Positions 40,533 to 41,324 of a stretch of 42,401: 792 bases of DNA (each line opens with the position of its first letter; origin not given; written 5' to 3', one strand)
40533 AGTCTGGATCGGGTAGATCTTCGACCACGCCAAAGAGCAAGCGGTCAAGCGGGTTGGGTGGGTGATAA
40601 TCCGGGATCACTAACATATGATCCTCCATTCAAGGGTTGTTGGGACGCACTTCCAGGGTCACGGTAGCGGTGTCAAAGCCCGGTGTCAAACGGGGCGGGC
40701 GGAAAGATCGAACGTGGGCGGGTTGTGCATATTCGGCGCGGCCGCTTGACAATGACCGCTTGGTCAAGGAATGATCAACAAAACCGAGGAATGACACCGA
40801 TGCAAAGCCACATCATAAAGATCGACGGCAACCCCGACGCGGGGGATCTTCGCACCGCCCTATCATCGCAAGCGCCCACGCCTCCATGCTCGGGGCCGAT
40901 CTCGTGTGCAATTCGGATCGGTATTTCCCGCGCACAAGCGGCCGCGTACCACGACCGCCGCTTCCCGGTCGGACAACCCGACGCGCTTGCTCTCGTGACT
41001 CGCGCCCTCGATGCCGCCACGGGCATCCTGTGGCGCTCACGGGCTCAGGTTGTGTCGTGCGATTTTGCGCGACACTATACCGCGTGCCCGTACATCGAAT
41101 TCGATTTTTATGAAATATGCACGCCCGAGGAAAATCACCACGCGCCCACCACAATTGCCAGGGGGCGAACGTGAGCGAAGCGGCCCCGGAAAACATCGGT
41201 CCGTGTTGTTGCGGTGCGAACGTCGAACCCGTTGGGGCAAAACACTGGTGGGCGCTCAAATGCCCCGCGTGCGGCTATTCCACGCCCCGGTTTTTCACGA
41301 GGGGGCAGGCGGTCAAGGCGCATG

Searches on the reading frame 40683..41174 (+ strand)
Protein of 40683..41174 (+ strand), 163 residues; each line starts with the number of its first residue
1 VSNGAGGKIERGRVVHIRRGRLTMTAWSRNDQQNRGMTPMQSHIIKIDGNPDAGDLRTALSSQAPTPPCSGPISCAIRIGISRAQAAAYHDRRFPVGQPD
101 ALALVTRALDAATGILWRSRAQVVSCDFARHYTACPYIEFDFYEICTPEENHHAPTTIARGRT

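Call 68: search_protein_families(library=phrogs, proteins=[window:40683-41174:+], max_evalue=0.001)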
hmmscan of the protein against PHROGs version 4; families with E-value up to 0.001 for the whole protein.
window:40683-41174:+ (163 aa): 1 family
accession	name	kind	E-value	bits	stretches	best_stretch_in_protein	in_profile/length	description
phrog_140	-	DNA, RNA and nucleotide metabolism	2.1e-06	28.5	1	55-153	74-176/219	RusA-like Holliday junction resolvase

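Call 69: search_protein_families(library=pfam, proteins=[window:40683-41174:+], max_evalue=0.001)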
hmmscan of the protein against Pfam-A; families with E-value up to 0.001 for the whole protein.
window:40683-41174:+ (163 aa): 0 families
